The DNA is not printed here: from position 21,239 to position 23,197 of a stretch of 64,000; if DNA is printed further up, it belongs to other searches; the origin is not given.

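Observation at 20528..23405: Co-directional envelope cluster centred on a cupredoxin/beta-helix fusion lipoprotein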

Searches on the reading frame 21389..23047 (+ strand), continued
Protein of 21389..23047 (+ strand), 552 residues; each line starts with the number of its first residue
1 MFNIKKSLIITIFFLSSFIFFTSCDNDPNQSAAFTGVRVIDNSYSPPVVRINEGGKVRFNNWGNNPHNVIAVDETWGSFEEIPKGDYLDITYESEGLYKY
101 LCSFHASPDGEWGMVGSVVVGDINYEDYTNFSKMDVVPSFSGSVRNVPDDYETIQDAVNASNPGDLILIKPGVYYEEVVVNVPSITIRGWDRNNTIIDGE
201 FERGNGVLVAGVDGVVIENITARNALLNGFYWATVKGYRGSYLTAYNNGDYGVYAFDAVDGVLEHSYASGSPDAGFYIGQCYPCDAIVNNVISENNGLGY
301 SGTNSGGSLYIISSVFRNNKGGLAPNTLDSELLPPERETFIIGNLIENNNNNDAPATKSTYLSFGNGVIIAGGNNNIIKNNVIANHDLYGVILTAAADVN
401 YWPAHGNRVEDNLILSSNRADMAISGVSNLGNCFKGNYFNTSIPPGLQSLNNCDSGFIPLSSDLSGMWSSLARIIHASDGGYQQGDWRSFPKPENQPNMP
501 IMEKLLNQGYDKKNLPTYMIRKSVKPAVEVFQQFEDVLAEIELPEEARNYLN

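Call 53: search_protein_families(library=ncbifam, proteins=[P0154, P0176, P0187, P0211, P0237, P0239, P0265, P0268, P0263, P0229], max_evalue=0.00001)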
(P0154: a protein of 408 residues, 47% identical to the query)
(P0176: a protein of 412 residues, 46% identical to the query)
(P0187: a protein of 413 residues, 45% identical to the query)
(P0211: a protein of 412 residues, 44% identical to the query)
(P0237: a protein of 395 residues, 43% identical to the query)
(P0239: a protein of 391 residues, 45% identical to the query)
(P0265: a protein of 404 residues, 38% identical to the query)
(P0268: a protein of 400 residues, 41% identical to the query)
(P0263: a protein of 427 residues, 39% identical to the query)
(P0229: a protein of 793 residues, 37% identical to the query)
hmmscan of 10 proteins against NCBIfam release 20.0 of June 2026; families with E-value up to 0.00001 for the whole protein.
P0154 (408 aa): 2 families
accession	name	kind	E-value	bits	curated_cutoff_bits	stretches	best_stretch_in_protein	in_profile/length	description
TIGR03805.1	beta_helix_1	subfamily_domain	2.3e-18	66.3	141.5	1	45-283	1-250/314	parallel beta-helix domain-containing protein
TIGR04247.1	NosD_copper_fam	subfamily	2.6e-09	36.2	300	0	45-116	1-68/377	nitrous oxide reductase family maturation protein NosD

P0176 (412 aa): 2 families
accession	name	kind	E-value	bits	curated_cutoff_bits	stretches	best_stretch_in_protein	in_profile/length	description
TIGR03805.1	beta_helix_1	subfamily_domain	1.2e-21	77.2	141.5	1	45-284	1-249/314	parallel beta-helix domain-containing protein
TIGR04247.1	NosD_copper_fam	subfamily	1.9e-11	43.2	300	1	45-163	1-120/377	nitrous oxide reductase family maturation protein NosD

P0187 (413 aa): 2 families
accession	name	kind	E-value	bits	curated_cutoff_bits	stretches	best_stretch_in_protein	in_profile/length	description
TIGR03805.1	beta_helix_1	subfamily_domain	1.1e-17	64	141.5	1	46-295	1-258/314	parallel beta-helix domain-containing protein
TIGR04247.1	NosD_copper_fam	subfamily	5.7e-10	38.3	300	1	46-166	1-120/377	nitrous oxide reductase family maturation protein NosD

P0211 (412 aa): 2 families
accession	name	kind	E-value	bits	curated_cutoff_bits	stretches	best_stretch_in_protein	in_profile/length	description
TIGR03805.1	beta_helix_1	subfamily_domain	1.4e-19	70.3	141.5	1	47-310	1-269/314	parallel beta-helix domain-containing protein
TIGR04247.1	NosD_copper_fam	subfamily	8.5e-11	41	300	1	47-117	1-67/377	nitrous oxide reductase family maturation protein NosD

P0237 (395 aa): 2 families
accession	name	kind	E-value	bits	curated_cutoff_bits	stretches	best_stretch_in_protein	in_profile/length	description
TIGR03805.1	beta_helix_1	subfamily_domain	1e-20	74.1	141.5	1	34-280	1-253/314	parallel beta-helix domain-containing protein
TIGR04247.1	NosD_copper_fam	subfamily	3.4e-10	39.1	300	1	34-103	1-66/377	nitrous oxide reductase family maturation protein NosD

P0239 (391 aa): 2 families
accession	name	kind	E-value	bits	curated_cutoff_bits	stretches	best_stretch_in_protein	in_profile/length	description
TIGR03805.1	beta_helix_1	subfamily_domain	1.4e-27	96.6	141.5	1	44-287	2-252/314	parallel beta-helix domain-containing protein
TIGR04247.1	NosD_copper_fam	subfamily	6.1e-08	31.6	300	0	44-130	2-89/377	nitrous oxide reductase family maturation protein NosD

P0265 (404 aa): 2 families
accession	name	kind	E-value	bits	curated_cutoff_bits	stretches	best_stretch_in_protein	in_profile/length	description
TIGR03805.1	beta_helix_1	subfamily_domain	1.8e-27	96.3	141.5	1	42-264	1-237/314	parallel beta-helix domain-containing protein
TIGR04247.1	NosD_copper_fam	subfamily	8.8e-13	47.6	300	1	42-161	1-121/377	nitrous oxide reductase family maturation protein NosD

P0268 (400 aa): 2 families
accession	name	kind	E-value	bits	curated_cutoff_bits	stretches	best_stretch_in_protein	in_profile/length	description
TIGR03805.1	beta_helix_1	subfamily_domain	2.8e-25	89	141.5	1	39-288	1-254/314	parallel beta-helix domain-containing protein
TIGR04247.1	NosD_copper_fam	subfamily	1.5e-17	63.2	300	1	39-330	1-288/377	nitrous oxide reductase family maturation protein NosD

P0263 (427 aa): 2 families
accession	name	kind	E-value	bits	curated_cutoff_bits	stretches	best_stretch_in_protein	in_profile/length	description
TIGR03805.1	beta_helix_1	subfamily_domain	1.5e-10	40.7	141.5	1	40-236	1-204/314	parallel beta-helix domain-containing protein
TIGR04247.1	NosD_copper_fam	subfamily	1.6e-10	40.1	300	1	40-111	1-67/377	nitrous oxide reductase family maturation protein NosD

P0229 (793 aa): 6 families
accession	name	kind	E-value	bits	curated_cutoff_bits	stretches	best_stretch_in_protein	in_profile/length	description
TIGR02800.1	propeller_TolB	equivalog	1.7e-31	109.6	343.15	2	637-784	235-364/418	Tol-Pal system beta propeller repeat protein TolB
NF033523.0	lasso_peptidase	equivalog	3.3e-18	65.8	400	2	624-705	75-156/638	Atxe2 family lasso peptide isopeptidase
NF002183.0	PRK01029.1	equivalog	1.2e-15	57.6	405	1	640-700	284-346/429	Tol-Pal system protein TolB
TIGR03805.1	beta_helix_1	subfamily_domain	2.1e-14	53.3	141.5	1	44-297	2-269/314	parallel beta-helix domain-containing protein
NF053518.1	DipepPtdsDpp5Prph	equivalog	1.6e-10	40.2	900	1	584-706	10-131/655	dipeptidyl-peptidase Dpp5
TIGR04247.1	NosD_copper_fam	subfamily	7.5e-08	31.3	300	1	44-163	2-120/377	nitrous oxide reductase family maturation protein NosD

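Call 62: find_related_loci(query=A5, collection=metagenome_contigs, flank=6000)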
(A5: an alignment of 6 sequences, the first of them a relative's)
Query A5 (412 aa) in metagenome_contigs; peptide patterns used: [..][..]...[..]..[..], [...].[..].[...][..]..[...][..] (x = any residue, [..] = any of these).
600 stretches matched a pattern (row limit reached: there are more); 299 encode a relative of the query (tblastn E <= 1e-3); the best 80 are kept; 80 distinct loci.
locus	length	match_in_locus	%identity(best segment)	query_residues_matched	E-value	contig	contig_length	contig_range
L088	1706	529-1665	58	32-409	1e-139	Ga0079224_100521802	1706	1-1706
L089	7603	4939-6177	50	35-409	1e-107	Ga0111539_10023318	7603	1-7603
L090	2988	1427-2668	50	34-409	1e-109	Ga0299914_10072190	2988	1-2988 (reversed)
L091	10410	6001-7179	51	32-409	4e-106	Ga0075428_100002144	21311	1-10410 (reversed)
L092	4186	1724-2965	45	34-409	8e-106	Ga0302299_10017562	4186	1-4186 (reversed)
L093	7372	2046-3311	47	26-409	2e-103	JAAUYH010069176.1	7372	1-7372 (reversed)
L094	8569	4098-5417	45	12-409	2e-102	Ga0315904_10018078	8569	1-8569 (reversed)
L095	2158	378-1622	47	30-407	8e-108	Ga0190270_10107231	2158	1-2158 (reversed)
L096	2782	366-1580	49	35-403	4e-105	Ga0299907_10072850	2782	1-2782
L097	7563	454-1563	50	11-373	5e-102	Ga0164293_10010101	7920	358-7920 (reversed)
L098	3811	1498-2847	44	8-409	3e-102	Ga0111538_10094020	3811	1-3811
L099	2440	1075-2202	47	40-409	1e-104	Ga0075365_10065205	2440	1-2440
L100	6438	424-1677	47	30-409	3e-99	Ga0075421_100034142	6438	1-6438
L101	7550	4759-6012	47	35-412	2e-98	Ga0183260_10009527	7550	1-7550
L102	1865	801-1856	51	32-349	5e-104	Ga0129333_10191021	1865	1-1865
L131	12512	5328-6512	43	26-409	4e-91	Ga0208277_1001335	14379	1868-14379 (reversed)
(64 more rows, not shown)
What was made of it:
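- Tried and rejected: A smaller alignment worked (call 62).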

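Call 70: list_cluster_members(proteins=[P0100, P0001])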
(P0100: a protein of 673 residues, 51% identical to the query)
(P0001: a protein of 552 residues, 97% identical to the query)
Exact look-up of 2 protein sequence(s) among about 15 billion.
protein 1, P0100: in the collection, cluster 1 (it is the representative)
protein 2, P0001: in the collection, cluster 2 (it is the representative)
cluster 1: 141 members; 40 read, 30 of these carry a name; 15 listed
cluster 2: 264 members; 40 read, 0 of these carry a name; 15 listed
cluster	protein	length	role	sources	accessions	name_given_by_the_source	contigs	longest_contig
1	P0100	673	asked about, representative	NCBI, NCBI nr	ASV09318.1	plastocyanin [Leptospira interrogans serovar Canicola]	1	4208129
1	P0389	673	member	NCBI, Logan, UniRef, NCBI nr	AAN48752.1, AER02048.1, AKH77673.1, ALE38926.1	right-handed parallel beta-helix repeat-containing protein [Leptospira interrogans] | Lipoprotein n=9 Tax=Pseudomonadati TaxID=3379134 RepID=Q8F5W3_LEPIN | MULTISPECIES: right-handed parallel beta-helix repeat-containing protein [Leptospira]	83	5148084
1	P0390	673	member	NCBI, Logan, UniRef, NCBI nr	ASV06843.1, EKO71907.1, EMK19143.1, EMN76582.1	right-handed parallel beta-helix repeat-containing protein [Leptospira interrogans] | right-handed parallel beta-helix repeat-containing protein n=1 Tax=Leptospira interrogans ...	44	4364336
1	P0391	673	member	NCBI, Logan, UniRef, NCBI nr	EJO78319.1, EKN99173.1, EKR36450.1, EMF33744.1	right-handed parallel beta-helix repeat-containing protein [Leptospira interrogans] | Right-handed beta helix region n=2 Tax=Leptospira interrogans TaxID=173 ... | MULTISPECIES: right-handed parallel beta-helix repeat-containing protein [Leptospira]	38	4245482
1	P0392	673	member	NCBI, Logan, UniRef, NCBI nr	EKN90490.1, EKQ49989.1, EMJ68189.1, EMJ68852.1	phospholipase D-nuclease N-terminal domain protein [Leptospira interrogans str. ... | Phospholipase D-nuclease N-terminal domain protein n=2 Tax=Leptospira interrogans ... | right-handed parallel beta-helix repeat-containing protein [Leptospira interrogans]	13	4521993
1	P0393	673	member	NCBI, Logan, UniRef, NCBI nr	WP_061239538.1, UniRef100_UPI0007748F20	right-handed parallel beta-helix repeat-containing protein [Leptospira interrogans] | right-handed parallel beta-helix repeat-containing protein n=1 Tax=Leptospira interrogans ...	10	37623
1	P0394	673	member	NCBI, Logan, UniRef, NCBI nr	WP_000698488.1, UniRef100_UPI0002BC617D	right-handed parallel beta-helix repeat-containing protein [Leptospira interrogans] | right-handed parallel beta-helix repeat-containing protein n=1 Tax=Leptospira interrogans ...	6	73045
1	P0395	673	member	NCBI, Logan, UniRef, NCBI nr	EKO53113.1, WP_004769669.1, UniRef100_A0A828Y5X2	right-handed parallel beta-helix repeat-containing protein [Leptospira kirschneri] | Right-handed beta helix region n=1 Tax=Leptospira kirschneri str. 200802841 TaxID=1193047 ...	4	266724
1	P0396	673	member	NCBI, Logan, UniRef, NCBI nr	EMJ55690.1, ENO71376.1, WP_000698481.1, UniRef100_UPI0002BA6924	phospholipase D-nuclease N-terminal domain protein [Leptospira interrogans serovar ... | right-handed parallel beta-helix repeat-containing protein n=1 Tax=Leptospira interrogans ... | right-handed parallel beta-helix repeat-containing protein [Leptospira interrogans]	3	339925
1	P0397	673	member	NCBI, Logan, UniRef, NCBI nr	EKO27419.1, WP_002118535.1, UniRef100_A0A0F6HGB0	right-handed parallel beta-helix repeat-containing protein [Leptospira interrogans] | Phospholipase D-nuclease N-terminal domain protein n=1 Tax=Leptospira interrogans str. UI ...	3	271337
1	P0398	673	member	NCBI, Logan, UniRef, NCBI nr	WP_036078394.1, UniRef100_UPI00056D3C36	right-handed parallel beta-helix repeat-containing protein [Leptospira noguchii] | right-handed parallel beta-helix repeat-containing protein n=1 Tax=Leptospira noguchii ...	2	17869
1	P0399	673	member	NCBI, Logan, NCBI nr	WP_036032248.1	right-handed parallel beta-helix repeat-containing protein [Leptospira noguchii]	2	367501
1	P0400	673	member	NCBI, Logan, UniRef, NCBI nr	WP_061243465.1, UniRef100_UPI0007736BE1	right-handed parallel beta-helix repeat-containing protein [Leptospira interrogans] | right-handed parallel beta-helix repeat-containing protein n=1 Tax=Leptospira interrogans ...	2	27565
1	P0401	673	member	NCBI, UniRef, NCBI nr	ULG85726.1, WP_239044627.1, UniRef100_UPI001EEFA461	right-handed parallel beta-helix repeat-containing protein [Leptospira interrogans] | right-handed parallel beta-helix repeat-containing protein n=1 Tax=Leptospira interrogans ...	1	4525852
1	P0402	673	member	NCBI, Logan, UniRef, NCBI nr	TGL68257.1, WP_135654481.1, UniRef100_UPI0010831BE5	right-handed parallel beta-helix repeat-containing protein [Leptospira kmetyi] | right-handed parallel beta-helix repeat-containing protein n=1 Tax=Leptospira kmetyi ...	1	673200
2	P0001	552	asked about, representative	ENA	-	-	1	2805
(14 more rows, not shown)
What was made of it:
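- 21389..21460 (+): Signal peptide with lipobox FFTS-C24. Asp follows the Cys, which under the E. coli rule suggests inner-membrane retention (inference). UniProt names the L. interrogans homologue Q8F5W3 'Lipoprotein' (call 70).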

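Call 76: search_solved_structures(query=A4, max_evalue=10, show_alignments=4)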
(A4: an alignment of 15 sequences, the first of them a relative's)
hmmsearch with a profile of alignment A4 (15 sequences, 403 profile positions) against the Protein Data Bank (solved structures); distinct sequences matched with E-value up to 10: 14.
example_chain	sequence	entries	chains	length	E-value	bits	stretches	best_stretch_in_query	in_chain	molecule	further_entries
2nsp_A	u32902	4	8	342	1.1e-05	28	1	38-89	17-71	Pectinesterase A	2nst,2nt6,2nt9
2ntb_A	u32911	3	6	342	1.2e-05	28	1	38-89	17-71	Pectinesterase A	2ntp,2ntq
1qjv_A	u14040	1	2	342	1.2e-05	28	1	38-89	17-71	PECTIN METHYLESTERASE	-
3uw0_A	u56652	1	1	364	1.9e-05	27.2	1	16-111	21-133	pectinesterase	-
8tne_A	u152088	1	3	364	0.00089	21.8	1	34-119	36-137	Pectinesterase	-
3vst_A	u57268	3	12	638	0.006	19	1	36-89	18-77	Xylosidase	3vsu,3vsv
1gq8_A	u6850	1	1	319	0.0063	19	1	37-97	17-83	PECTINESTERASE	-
7o0y_A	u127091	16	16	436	0.02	17.3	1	226-314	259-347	Probable ABC transporter binding protein NosD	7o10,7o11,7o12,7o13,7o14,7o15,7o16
2inu_A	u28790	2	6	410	0.048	16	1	48-78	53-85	Inulin fructotransferase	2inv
1xg2_A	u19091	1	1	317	0.12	14.7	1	37-81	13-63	Pectinesterase 1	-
7dmk_A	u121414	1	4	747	0.45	12.9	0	38-63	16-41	BcAlyPL6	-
4kwv_A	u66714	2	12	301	0.68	12.3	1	15-58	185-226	Nicotinate-nucleotide pyrophosphorylase [carboxylating]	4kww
5ayx_A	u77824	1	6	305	0.7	12.2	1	15-58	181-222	Nicotinate-nucleotide pyrophosphorylase [carboxylating]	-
9j4i_A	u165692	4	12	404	1.2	11.4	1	48-78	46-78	DFA-III-forming inulin fructotransferase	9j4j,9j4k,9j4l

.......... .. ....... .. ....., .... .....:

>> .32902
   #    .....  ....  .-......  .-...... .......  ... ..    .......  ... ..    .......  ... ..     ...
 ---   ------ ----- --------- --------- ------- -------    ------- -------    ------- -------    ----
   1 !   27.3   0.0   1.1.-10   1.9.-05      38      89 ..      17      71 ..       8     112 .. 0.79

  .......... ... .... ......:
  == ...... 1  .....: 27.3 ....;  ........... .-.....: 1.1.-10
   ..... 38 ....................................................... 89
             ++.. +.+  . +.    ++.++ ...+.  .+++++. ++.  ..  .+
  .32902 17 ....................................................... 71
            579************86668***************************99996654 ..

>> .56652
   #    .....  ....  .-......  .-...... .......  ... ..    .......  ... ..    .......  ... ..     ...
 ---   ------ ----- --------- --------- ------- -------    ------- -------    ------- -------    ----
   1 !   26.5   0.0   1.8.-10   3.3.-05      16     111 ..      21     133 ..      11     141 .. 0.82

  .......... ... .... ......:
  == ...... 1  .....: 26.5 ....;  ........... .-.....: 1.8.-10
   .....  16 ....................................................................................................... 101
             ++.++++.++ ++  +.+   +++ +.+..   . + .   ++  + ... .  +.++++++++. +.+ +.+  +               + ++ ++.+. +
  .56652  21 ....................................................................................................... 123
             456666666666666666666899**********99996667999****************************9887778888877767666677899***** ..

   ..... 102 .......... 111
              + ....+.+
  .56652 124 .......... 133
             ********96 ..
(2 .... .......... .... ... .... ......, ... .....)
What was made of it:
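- On NosD (TIGR04247 / PF05048): Solved NosD 7o0y matches the family profile at E 0.02 (call 76).
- Solved NosD (7o0y) matches the family profile only at E 0.02 (call 76). The N-terminal cap matches pectin methylesterase (E 1e-5, call 76).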

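Call 87: search_protein_families(library=pfam, proteins=[L131:6521-7828:+, L131:3591-4853:+, L089:4215-4685:+, L001:12367-13383:+], max_evalue=0.001)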
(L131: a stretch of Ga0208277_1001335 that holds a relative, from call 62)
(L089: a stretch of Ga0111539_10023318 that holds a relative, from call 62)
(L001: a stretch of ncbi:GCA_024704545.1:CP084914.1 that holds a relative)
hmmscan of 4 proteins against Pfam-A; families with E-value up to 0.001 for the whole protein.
L131:6521-7828:+ (435 aa): 1 family
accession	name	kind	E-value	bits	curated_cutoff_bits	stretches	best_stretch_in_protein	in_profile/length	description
PF06537.16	DHOR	-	1.1e-62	212.5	22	2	280-435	337-499/499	Di-haem oxidoreductase, putative peroxidase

L131:3591-4853:+ (420 aa): 6 families
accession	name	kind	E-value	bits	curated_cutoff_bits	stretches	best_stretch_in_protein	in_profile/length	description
PF20434.5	BD-FAE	-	4.5e-20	72.5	26.8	1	76-261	9-212/215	BD-FAE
PF12697.13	Abhydrolase_6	-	5.5e-11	44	26.3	1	83-287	1-143/217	Alpha/beta hydrolase family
PF07859.19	Abhydrolase_3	-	1.6e-08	35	25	1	83-174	1-92/210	alpha/beta hydrolase fold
PF00561.26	Abhydrolase_1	-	4.7e-06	26.9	25.8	1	81-173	1-89/245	alpha/beta hydrolase fold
PF00326.27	Peptidase_S9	-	3.8e-05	23.7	22.6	1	132-257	44-163/213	Prolyl oligopeptidase family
PF00127.26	Copper-bind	-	7.6e-05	23.5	21.2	1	328-407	6-90/99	Copper binding proteins, plastocyanin/azurin family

L089:4215-4685:+ (156 aa): 1 family
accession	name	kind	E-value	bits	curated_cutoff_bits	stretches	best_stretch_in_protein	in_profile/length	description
PF00127.26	Copper-bind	-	2.1e-10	41.3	21.2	1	69-153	6-98/99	Copper binding proteins, plastocyanin/azurin family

L001:12367-13383:+ (338 aa): 2 families
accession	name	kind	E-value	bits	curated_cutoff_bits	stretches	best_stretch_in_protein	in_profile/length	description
PF07731.20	Cu-oxidase_2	-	5.5e-21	75.2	20.4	1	233-335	22-131/137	Multicopper oxidase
PF07732.21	Cu-oxidase_3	-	9.4e-20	71.3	21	1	103-208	7-118/119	Multicopper oxidase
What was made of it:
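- One example scores PF00127 41 bits (call 87).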
